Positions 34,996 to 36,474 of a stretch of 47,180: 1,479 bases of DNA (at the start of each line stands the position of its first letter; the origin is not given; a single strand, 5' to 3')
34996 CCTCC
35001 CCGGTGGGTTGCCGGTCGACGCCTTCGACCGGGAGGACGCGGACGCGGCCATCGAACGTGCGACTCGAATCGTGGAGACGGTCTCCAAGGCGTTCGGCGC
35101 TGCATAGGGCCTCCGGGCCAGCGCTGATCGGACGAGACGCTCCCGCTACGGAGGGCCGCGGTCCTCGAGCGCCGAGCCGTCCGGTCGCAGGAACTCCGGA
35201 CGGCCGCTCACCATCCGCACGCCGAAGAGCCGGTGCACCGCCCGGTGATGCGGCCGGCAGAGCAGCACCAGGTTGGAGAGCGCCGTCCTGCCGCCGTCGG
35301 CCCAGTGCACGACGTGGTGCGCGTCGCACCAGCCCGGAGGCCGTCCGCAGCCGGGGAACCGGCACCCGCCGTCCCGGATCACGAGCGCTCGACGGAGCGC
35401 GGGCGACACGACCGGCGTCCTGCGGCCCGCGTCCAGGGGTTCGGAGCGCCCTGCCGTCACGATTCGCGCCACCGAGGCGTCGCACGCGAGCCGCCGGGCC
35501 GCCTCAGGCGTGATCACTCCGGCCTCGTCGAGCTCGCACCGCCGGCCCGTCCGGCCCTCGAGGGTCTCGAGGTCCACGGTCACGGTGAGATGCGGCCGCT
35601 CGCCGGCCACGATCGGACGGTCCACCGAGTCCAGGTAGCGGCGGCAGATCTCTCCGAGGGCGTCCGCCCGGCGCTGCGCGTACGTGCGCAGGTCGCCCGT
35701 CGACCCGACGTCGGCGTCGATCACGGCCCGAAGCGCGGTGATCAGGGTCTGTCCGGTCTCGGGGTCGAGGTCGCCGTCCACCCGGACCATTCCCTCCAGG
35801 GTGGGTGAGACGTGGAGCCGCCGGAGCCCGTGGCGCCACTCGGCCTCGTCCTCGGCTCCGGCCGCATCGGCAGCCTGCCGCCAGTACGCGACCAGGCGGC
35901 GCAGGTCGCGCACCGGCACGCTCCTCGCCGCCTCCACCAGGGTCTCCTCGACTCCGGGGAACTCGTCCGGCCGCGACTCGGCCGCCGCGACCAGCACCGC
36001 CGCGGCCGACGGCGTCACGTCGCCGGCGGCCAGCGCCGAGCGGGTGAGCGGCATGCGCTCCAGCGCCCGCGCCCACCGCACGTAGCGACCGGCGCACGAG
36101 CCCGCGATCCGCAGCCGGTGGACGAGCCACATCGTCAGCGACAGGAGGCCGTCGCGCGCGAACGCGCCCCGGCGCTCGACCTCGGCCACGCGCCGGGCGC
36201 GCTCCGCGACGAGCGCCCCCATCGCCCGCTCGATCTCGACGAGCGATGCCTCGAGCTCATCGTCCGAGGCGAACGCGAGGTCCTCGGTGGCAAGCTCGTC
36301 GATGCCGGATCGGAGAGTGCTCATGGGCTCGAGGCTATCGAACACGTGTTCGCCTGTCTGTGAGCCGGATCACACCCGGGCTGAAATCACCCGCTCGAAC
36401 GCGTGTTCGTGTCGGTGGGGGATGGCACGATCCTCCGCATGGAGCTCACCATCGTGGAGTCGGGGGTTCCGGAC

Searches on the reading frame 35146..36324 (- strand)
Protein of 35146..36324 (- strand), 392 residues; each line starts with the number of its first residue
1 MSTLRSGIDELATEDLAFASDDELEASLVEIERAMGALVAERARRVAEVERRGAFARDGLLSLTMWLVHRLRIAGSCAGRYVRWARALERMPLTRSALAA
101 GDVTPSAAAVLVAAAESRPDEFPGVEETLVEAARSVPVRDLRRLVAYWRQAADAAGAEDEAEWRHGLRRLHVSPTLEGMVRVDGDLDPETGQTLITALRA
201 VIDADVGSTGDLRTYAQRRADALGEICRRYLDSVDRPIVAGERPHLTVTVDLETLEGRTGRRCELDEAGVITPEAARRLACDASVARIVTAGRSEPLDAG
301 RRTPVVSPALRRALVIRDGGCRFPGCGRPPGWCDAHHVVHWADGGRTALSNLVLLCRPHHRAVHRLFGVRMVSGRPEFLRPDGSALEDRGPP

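Call 8: search_protein_families(library=pfam, proteins=[window:35146-36324:-], max_evalue=0.01)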
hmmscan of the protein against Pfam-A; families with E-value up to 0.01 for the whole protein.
window:35146-36324:- (392 aa): 3 families
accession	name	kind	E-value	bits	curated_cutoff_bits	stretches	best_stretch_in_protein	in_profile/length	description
PF02720.22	DUF222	-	7.4e-32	111.3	24.4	1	26-318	2-306/306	Domain of unknown function (DUF222)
PF01844.29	HNH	-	9.2e-07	29.4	21.4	1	326-365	4-46/47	HNH endonuclease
PF13391.12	HNH_2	-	0.0079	16.5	21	0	321-362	1-57/66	HNH endonuclease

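Call 16: find_related_loci(query=window:35146-36324:-, collection=metagenome_contigs, flank=3000)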
Query window:35146-36324:- (392 aa) in metagenome_contigs; peptide patterns used: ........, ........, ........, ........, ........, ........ (x = any residue, [..] = any of these).
599 stretches matched a pattern (row limit reached: there are more); 268 encode a relative of the query (tblastn E <= 1e-3); the best 80 are kept; 80 distinct loci.
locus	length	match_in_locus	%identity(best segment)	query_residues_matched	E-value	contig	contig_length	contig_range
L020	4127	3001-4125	96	1-375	0e+0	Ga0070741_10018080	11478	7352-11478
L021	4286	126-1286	78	2-388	0e+0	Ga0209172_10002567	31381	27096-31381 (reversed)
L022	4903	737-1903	70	1-389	2e-163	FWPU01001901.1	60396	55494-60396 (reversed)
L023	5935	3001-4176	67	1-392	1e-161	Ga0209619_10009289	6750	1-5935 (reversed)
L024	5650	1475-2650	67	1-392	7e-162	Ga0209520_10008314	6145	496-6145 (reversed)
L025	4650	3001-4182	65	1-392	7e-156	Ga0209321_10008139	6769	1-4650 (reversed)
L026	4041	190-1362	63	1-392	3e-158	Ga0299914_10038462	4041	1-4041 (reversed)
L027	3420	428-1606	63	1-392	1e-158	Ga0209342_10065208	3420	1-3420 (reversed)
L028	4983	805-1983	60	1-392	5e-150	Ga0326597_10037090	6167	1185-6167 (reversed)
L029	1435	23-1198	60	1-391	3e-161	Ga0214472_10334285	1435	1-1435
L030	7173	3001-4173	59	1-390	2e-146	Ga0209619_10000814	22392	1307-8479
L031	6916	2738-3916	62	1-392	3e-145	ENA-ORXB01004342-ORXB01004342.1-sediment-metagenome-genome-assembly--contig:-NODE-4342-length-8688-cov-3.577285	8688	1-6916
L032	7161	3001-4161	63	1-386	1e-143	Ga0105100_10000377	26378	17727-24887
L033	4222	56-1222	62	1-388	2e-144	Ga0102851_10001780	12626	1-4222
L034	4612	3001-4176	59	1-391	2e-144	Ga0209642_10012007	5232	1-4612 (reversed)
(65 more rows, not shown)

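Call 30: search_protein_families(library=ncbifam, proteins=[window:35146-36324:-, L020:3-2375:-], max_evalue=0.001)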
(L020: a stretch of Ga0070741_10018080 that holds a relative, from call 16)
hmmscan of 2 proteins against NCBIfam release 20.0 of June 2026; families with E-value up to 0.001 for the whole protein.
window:35146-36324:- (392 aa): 0 families

L020:3-2375:- (791 aa): 4 families
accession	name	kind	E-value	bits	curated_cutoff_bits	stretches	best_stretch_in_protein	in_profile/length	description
TIGR02621.3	cas3_GSU0051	exception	1e-164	550.6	400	1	7-784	1-737/854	type I-G CRISPR-associated helicase/endonuclease Cas3g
TIGR01587.1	cas3_core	equivalog_domain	1.3e-32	113.3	102.45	1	273-433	165-324/358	CRISPR-associated helicase Cas3'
NF007248.0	PRK09694.1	equivalog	1.9e-18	65.9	569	1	320-436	549-670/878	CRISPR-associated helicase/endonuclease Cas3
TIGR04121.1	DEXH_lig_assoc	equivalog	1.8e-08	32.6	850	1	8-99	3-89/804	ligase-associated DNA damage response DEXH box helicase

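Call 31: find_homologous_proteins(query=window:35146-36324:-, max_evalue=1e-60)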
Query window:35146-36324:- (392 aa): 2762 proteins with E <= 1e-60 among 8000 candidates; the best 120 are listed.
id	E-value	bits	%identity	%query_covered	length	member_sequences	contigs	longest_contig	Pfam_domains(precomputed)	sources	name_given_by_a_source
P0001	1.3e-252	856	100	100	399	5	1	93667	PF02720.23,PF01844.30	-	-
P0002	2.0e-205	700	83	100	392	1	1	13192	PF02720.23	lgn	-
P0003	2.9e-185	634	74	100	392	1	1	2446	PF02720.23,PF01844.30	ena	-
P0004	4.0e-177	607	78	91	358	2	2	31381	PF02720.23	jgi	-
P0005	5.4e-174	597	71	100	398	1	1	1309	PF02720.23,PF01844.30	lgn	-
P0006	9.6e-174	596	71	100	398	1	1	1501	PF02720.23,PF01844.30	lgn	-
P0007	2.2e-171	588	68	100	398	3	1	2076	PF02720.23,PF01844.30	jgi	jgi:hypothetical protein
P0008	4.7e-170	584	70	100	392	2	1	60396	PF02720.23,PF01844.30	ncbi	-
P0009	1.4e-169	582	68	100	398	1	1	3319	PF02720.23,PF01844.30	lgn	-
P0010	8.8e-169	580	68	100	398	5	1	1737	PF02720.23,PF01844.30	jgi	jgi:Domain of unknown function (DUF222)/HNH endonuclease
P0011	9.0e-169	580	68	100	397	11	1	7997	PF02720.23,PF01844.30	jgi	jgi:hypothetical protein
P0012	3.0e-168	578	68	100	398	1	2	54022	PF02720.23,PF01844.30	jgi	jgi:hypothetical protein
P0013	6.6e-167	574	67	100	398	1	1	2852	PF02720.23,PF01844.30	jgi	-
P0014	1.5e-166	572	67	100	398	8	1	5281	PF02720.23,PF01844.30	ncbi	ncbi:MAG: DUF222 domain-containing protein [Actinomycetota bacterium]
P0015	4.1e-166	571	68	100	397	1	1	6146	PF02720.23,PF01844.30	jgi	jgi:hypothetical protein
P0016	7.0e-166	570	67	100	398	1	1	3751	PF02720.23,PF01844.30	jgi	jgi:hypothetical protein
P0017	1.1e-165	569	68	99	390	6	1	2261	PF02720.23,PF01844.30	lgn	-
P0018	1.5e-165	569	67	100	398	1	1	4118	PF02720.23,PF01844.30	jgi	jgi:hypothetical protein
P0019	2.8e-165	568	67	100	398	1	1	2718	PF02720.23,PF01844.30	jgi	jgi:hypothetical protein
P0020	9.7e-165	566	67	100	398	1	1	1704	PF02720.23,PF01844.30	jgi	jgi:hypothetical protein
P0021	1.7e-164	566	67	100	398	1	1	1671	PF02720.23,PF01844.30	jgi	jgi:hypothetical protein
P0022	4.6e-164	564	67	100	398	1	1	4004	PF02720.23,PF01844.30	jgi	jgi:hypothetical protein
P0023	7.1e-164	564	67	100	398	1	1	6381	PF02720.23,PF01844.30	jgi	jgi:hypothetical protein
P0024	7.4e-163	560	66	100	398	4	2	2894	PF02720.23,PF01844.30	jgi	jgi:hypothetical protein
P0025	1.7e-162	559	66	100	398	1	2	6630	PF02720.23,PF01844.30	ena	-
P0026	3.8e-162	558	65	100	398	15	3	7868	PF02720.23,PF01844.30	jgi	jgi:hypothetical protein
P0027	1.5e-161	556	67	100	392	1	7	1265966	PF02720.23,PF01844.30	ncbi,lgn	-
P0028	3.9e-160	551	65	100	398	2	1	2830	PF02720.23,PF01844.30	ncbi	ncbi:MAG: DUF222 domain-containing protein [Actinomycetota bacterium]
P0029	6.6e-160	550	66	100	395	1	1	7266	PF02720.23,PF01844.30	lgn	-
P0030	3.0e-159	548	66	100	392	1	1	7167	PF02720.23,PF01844.30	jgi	jgi:uncharacterized protein DUF222/HNH endonuclease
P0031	3.4e-159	548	66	100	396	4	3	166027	PF02720.23,PF01844.30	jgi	jgi:hypothetical protein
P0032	4.6e-159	548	66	100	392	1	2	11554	PF02720.23,PF01844.30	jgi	jgi:uncharacterized protein DUF222/HNH endonuclease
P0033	1.4e-158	546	65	100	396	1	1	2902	PF02720.23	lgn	-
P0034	1.9e-158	546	66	100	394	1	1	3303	PF02720.23,PF01844.30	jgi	jgi:uncharacterized protein DUF222/HNH endonuclease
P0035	2.9e-158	545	66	100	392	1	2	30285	PF02720.23,PF01844.30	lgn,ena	-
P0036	6.8e-158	544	67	100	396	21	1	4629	PF02720.23,PF01844.30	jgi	-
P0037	1.5e-157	543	65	100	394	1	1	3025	PF02720.23,PF01844.30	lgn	-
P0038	3.4e-157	542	64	100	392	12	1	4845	PF02720.23,PF01844.30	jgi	jgi:hypothetical protein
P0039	5.4e-157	541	66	100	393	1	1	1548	PF02720.23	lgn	-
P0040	8.7e-157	540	67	100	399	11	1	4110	PF02720.23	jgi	-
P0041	1.6e-156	539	65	100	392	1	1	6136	PF02720.23,PF01844.30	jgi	jgi:hypothetical protein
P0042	1.7e-156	539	64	100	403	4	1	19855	PF02720.23,PF01844.30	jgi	jgi:hypothetical protein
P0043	2.0e-156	539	64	100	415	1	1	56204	PF02720.23,PF01844.30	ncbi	-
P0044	5.2e-156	538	66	100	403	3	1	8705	PF02720.23,PF01844.30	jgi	jgi:5-methylcytosine-specific restriction endonuclease McrA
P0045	7.7e-156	537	64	100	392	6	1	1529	PF02720.23,PF01844.30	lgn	-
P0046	3.6e-155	535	64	100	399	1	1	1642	PF02720.23,PF01844.30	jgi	jgi:hypothetical protein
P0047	3.7e-155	535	64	100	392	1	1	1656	PF02720.23,PF01844.30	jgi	jgi:hypothetical protein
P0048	4.9e-155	534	64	100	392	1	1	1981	PF02720.23,PF01844.30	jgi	jgi:hypothetical protein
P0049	6.3e-155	534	63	100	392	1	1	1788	PF02720.23,PF01844.30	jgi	jgi:hypothetical protein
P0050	1.0e-154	533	64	100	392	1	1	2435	PF02720.23,PF01844.30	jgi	jgi:uncharacterized protein DUF222/HNH endonuclease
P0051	1.1e-154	533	64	100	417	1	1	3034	PF02720.23,PF01844.30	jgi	jgi:uncharacterized protein DUF222/HNH endonuclease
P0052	1.2e-154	533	64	100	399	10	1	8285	PF02720.23,PF01844.30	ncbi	ncbi:MAG: DUF222 domain-containing protein [Actinomycetota bacterium]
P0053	1.5e-154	533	66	100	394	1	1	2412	PF02720.23,PF01844.30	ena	-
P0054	1.6e-154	533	66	100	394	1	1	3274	PF02720.23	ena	-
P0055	2.0e-154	532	64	100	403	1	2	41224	PF02720.23,PF01844.30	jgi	jgi:hypothetical protein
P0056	3.3e-154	532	63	100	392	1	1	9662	PF02720.23,PF01844.30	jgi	jgi:hypothetical protein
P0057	5.1e-154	531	65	100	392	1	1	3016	PF02720.23,PF01844.30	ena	-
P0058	7.7e-154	530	65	100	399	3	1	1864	PF02720.23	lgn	-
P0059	9.5e-154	530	65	99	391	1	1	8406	PF02720.23,PF01844.30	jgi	jgi:hypothetical protein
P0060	2.2e-153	529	90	72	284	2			PF02720.23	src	-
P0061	1.3e-152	526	64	100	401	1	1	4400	PF02720.23,PF01844.30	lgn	-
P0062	1.4e-152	526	65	100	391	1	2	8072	PF02720.23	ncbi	-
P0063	1.7e-152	526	65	99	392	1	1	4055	PF02720.23,PF01844.30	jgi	jgi:hypothetical protein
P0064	1.9e-152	526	65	99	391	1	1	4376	PF02720.23,PF01844.30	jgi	jgi:uncharacterized protein DUF222/HNH endonuclease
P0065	5.1e-152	525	64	100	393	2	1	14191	PF02720.23,PF01844.30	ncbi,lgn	-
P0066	6.9e-152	524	63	100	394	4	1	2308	PF02720.23,PF01844.30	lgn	-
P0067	1.1e-151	523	63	100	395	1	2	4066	PF02720.23,PF01844.30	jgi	jgi:hypothetical protein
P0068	2.1e-151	523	65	100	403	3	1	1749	PF02720.23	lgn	-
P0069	3.3e-151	522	63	100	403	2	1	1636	PF02720.23,PF01844.30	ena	-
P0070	3.6e-151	522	63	100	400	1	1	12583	PF02720.23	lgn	-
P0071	5.5e-151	521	65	99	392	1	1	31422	PF02720.23,PF01844.30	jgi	jgi:Domain of unknown function (DUF222)/HNH endonuclease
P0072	3.6e-150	518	63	100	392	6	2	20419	PF02720.23,PF01844.30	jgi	jgi:hypothetical protein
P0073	9.5e-150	517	64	100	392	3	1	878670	PF02720.23,PF01844.30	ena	-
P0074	1.3e-149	517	64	100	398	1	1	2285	PF02720.23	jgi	jgi:hypothetical protein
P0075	8.4e-149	514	63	100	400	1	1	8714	PF02720.23,PF01844.30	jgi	jgi:hypothetical protein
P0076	1.5e-148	513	62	100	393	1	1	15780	PF02720.23,PF01844.30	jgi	jgi:hypothetical protein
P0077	1.9e-148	513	63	100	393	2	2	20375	PF02720.23,PF01844.30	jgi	jgi:hypothetical protein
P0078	2.3e-148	512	62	100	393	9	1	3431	PF02720.23,PF01844.30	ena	-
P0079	3.4e-148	512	63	100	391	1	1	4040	PF02720.23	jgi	jgi:Domain of unknown function (DUF222)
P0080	3.8e-148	512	64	100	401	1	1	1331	PF02720.23,PF01844.30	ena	-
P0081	4.8e-148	511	62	99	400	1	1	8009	PF02720.23,PF01844.30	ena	-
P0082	7.0e-148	511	63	100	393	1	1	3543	PF02720.23,PF01844.30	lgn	-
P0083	7.2e-148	511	63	100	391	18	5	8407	PF02720.23,PF01844.30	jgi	jgi:hypothetical protein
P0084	9.9e-148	510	64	100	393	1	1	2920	PF02720.23,PF01844.30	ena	-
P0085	1.1e-147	510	63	100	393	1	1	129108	PF02720.23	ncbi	ncbi:MAG: DUF222 domain-containing protein [Actinomycetota bacterium]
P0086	1.1e-147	510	62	99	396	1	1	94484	PF02720.23,PF01844.30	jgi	jgi:hypothetical protein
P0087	1.4e-147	510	61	100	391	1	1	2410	PF02720.23,PF01844.30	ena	-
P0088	2.0e-147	509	63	100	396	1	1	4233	PF02720.23,PF01844.30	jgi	jgi:hypothetical protein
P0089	2.2e-147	509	62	100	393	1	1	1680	PF02720.23,PF01844.30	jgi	jgi:hypothetical protein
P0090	3.4e-147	509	64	100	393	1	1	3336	PF02720.23,PF01844.30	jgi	jgi:hypothetical protein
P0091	3.9e-147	508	64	100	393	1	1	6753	PF02720.23,PF01844.30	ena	-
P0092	5.4e-147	508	64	100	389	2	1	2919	PF02720.23,PF01844.30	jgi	jgi:hypothetical protein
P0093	6.1e-147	508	61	99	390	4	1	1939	PF02720.23,PF01844.30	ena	-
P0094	7.0e-147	508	61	100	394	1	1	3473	PF02720.23,PF01844.30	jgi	-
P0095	7.2e-147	508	64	100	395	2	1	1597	PF02720.23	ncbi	-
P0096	8.0e-147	507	64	100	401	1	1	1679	PF02720.23,PF01844.30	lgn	-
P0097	1.1e-146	507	63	100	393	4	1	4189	PF02720.23,PF01844.30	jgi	jgi:hypothetical protein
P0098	2.1e-146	506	62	100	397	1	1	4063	PF02720.23,PF01844.30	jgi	jgi:hypothetical protein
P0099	2.4e-146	506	62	100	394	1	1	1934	PF02720.23,PF01844.30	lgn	-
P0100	2.4e-146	506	62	100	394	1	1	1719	PF02720.23,PF01844.30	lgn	-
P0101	4.5e-146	505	63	100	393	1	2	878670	PF02720.23,PF01844.30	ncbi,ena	-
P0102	4.8e-146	505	62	100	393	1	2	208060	PF02720.23,PF01844.30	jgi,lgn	jgi:hypothetical protein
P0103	7.8e-146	504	62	100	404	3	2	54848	PF02720.23,PF01844.30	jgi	jgi:Domain of unknown function (DUF222)/HNH endonuclease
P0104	1.5e-145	503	63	100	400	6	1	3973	PF02720.23,PF01844.30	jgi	jgi:Domain of unknown function (DUF222)/HNH endonuclease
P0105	1.5e-145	503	63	100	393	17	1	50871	PF02720.23,PF01844.30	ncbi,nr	ncbi:MAG TPA: DUF222 domain-containing protein [Actinomycetota bacterium]|nr:DUF222 domain-containin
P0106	1.6e-145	503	62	100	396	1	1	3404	PF02720.23,PF01844.30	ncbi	-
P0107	1.7e-145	503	62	100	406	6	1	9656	PF02720.23,PF01844.30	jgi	jgi:hypothetical protein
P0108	1.8e-145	503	63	100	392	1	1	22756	PF02720.23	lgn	-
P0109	2.0e-145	503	63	100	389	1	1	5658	PF02720.23,PF01844.30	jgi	jgi:hypothetical protein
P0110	2.1e-145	503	64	100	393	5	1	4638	PF02720.23,PF01844.30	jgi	jgi:hypothetical protein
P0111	2.2e-145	503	62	100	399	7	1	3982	PF02720.23,PF01844.30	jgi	jgi:uncharacterized protein DUF222/HNH endonuclease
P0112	2.3e-145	503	63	100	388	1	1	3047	PF02720.23,PF01844.30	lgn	-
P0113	2.7e-145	502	61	100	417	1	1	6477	PF02720.23,PF01844.30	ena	-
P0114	2.9e-145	502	62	100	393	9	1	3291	PF02720.23,PF01844.30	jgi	jgi:hypothetical protein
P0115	2.9e-145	502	63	100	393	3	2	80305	PF02720.23,PF01844.30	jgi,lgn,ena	-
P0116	3.5e-145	502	62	100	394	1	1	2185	PF02720.23,PF01844.30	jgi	jgi:hypothetical protein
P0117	3.5e-145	502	60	100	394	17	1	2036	PF02720.23,PF01844.30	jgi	jgi:hypothetical protein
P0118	4.1e-145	502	62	100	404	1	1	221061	PF02720.23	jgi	jgi:Domain of unknown function (DUF222)/HNH endonuclease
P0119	4.6e-145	502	61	100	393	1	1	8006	PF02720.23,PF01844.30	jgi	jgi:hypothetical protein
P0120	4.8e-145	502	62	100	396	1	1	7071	PF02720.23,PF01844.30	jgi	jgi:Domain of unknown function (DUF222)/HNH endonuclease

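Call 32: find_encoding_contigs(protein=P0002, flank=7000, max_places=3)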
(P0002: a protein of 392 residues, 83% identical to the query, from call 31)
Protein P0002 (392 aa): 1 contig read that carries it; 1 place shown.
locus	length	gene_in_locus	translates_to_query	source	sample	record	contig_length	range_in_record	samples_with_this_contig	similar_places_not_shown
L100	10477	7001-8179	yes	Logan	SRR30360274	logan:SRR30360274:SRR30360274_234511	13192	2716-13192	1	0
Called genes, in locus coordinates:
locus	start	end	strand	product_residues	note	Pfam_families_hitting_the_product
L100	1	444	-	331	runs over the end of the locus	-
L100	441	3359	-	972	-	PF22590:Cas3-like_C_2, PF18019:Cas3_HD (weak)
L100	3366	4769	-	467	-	PF09609:Cas_GSU0054 (faint)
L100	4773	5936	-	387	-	PF09617:Cas_GSU0053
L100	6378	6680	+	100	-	-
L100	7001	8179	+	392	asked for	PF02720:DUF222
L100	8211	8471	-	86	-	PF05168:HEPN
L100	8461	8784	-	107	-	PF01909:NTP_transf_2 (weak), PF18765:Polbeta (weak)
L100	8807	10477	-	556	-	?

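Call 33: find_encoding_contigs(protein=P0003, flank=3000, max_places=3)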
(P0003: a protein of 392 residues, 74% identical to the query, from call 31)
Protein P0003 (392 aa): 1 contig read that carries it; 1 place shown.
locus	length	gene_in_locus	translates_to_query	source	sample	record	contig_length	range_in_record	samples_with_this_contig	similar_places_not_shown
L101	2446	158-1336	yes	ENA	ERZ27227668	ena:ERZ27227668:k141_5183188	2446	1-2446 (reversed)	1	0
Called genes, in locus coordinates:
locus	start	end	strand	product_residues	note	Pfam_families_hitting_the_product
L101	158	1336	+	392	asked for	PF02720:DUF222, PF01844:HNH (weak)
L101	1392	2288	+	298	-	PF00892:EamA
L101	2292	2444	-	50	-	?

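Call 36: find_homologous_proteins(query=L100:4773-5936:-, max_evalue=1e-30)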
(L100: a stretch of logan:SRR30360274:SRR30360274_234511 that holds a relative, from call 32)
Query L100:4773-5936:- (387 aa): 250 proteins with E <= 1e-30 among 8000 candidates; the best 120 are listed.
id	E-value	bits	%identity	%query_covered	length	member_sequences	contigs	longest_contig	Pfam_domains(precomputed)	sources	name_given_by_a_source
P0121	6.6e-252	853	100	100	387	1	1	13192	PF09617.16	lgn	-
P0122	7.6e-218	741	86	100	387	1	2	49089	PF09617.16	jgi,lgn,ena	-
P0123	1.4e-217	740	87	99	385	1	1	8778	PF09617.16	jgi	jgi:CRISPR-associated protein Csb1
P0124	4.0e-216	735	85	99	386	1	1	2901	PF09617.16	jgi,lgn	jgi:CRISPR-associated protein Csb1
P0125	2.1e-207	707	83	100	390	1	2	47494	PF09617.16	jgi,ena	-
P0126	3.5e-206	703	82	100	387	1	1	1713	PF09617.16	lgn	-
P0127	3.4e-205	699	81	99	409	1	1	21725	PF09617.16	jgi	jgi:CRISPR-associated protein Csb1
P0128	1.8e-203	694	81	99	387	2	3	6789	PF09617.16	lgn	-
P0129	2.8e-202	690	81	100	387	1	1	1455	PF09617.16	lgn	-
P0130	1.6e-201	687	79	100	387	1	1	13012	PF09617.16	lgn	-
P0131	2.2e-197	674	80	100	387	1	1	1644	PF09617.16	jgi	jgi:CRISPR-associated protein Csb1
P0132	2.6e-197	674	79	98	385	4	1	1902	PF09617.16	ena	-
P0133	4.1e-196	670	78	99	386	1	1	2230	PF09617.16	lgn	-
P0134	1.1e-188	645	75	99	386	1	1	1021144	PF09617.16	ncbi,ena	-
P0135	2.7e-183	627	74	99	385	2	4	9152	PF09617.16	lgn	-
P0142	3.9e-166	571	67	100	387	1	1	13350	PF09617.16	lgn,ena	-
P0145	2.4e-163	562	65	99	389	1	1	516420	PF09617.16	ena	-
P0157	8.2e-154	530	62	100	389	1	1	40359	PF09617.16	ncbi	ncbi:MAG: type I-G CRISPR-associated RAMP protein Csb1/Cas7g [Actinomycetota bacterium]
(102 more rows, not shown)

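Call 37: find_encoding_contigs(protein=P0122, flank=3000, max_places=2)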
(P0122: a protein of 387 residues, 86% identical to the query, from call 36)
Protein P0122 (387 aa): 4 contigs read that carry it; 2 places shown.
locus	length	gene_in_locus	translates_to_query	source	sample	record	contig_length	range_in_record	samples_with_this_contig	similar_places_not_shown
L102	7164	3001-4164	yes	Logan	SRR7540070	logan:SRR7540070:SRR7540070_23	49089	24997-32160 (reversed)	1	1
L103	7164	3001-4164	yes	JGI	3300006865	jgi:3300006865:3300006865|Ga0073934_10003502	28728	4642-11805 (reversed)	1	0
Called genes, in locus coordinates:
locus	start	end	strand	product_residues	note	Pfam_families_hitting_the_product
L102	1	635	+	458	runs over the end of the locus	PF01212:Beta_elim_lyase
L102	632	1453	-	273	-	PF03631:Virul_fac_BrkB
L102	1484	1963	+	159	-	PF13302:Acetyltransf_3 (weak), PF00583:Acetyltransf_1, PF13673:Acetyltransf_10, PF13508:Acetyltransf_7, PF08445:FR47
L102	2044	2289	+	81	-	-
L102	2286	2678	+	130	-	PF01850:PIN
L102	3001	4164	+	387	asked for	PF09617:Cas_GSU0053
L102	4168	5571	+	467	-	PF09609:Cas_GSU0054 (faint)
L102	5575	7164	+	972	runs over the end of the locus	PF22590:Cas3-like_C_2, PF18019:Cas3_HD (weak)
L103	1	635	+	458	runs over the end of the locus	PF01212:Beta_elim_lyase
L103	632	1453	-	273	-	PF03631:Virul_fac_BrkB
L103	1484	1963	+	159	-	PF13302:Acetyltransf_3 (weak), PF00583:Acetyltransf_1, PF13673:Acetyltransf_10, PF13508:Acetyltransf_7, PF08445:FR47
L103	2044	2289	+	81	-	-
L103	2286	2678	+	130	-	PF01850:PIN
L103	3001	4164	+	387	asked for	PF09617:Cas_GSU0053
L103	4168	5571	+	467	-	PF09609:Cas_GSU0054 (faint)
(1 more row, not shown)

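Call 38: find_encoding_contigs(protein=P0125, flank=3000, max_places=2)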
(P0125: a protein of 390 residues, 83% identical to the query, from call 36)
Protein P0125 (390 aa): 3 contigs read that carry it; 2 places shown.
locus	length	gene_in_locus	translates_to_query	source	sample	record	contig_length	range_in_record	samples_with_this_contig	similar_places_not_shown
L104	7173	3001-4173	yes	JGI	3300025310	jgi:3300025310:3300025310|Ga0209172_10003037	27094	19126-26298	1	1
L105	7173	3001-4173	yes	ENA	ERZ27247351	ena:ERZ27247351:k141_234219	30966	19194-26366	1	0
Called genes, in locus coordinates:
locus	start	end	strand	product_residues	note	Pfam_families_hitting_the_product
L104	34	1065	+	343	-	PF00491:Arginase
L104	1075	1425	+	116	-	PF06262:Zincin_1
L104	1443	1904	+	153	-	PF00383:dCMP_cyt_deam_1, PF14437:MafB19-deam, PF14439:Bd3614-deam (weak)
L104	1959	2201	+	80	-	-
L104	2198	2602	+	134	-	PF01850:PIN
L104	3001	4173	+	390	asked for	PF09617:Cas_GSU0053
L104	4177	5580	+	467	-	PF09609:Cas_GSU0054 (weak)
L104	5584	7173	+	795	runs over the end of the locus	?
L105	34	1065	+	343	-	PF00491:Arginase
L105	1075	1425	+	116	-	PF06262:Zincin_1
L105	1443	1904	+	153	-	PF00383:dCMP_cyt_deam_1, PF14437:MafB19-deam, PF14439:Bd3614-deam (weak)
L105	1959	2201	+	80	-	-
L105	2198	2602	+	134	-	PF01850:PIN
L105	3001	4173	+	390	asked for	PF09617:Cas_GSU0053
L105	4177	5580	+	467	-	PF09609:Cas_GSU0054 (weak)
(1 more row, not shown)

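Call 39: find_encoding_contigs(protein=P0134, flank=3000, max_places=2)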
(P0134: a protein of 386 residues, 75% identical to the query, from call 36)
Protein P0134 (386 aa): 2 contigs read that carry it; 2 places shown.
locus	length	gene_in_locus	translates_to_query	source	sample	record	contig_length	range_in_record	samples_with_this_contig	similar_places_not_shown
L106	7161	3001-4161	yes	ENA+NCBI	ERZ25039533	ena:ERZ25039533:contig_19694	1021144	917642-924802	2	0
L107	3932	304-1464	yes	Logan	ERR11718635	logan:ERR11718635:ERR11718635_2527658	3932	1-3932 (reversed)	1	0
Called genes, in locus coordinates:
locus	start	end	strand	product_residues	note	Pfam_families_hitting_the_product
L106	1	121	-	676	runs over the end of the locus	PF00111:Fer2 (weak), PF17650:RACo_linker, PF17651:Raco_middle, PF14574:RACo_C_ter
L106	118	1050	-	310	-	PF00809:Pterin_bind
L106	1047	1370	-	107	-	PF13769:Virulence_fact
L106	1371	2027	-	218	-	PF07796:DUF1638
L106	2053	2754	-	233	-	PF02607:B12-binding_2, PF02310:B12-binding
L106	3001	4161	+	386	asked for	PF09617:Cas_GSU0053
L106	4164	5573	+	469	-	PF09609:Cas_GSU0054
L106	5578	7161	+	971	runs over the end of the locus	PF22590:Cas3-like_C_2, PF18019:Cas3_HD (weak)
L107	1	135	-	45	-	?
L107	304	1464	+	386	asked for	PF09617:Cas_GSU0053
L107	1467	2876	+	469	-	PF09609:Cas_GSU0054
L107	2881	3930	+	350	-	?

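Call 40: find_encoding_contigs(protein=P0145, flank=3000, max_places=2)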
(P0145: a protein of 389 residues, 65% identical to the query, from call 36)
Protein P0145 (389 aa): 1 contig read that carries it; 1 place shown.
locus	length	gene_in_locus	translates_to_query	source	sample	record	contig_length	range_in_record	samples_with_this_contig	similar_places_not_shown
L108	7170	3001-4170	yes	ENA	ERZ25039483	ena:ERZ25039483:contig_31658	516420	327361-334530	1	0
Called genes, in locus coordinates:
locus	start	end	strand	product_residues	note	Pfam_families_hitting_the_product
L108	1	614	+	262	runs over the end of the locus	PF01553:Acyltransferase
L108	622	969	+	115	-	-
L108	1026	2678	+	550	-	PF03023:MurJ, PF13440:Polysacc_synt_3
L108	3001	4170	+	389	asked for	PF09617:Cas_GSU0053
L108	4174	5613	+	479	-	PF09609:Cas_GSU0054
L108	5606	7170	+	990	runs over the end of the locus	PF22590:Cas3-like_C_2, PF18019:Cas3_HD (weak)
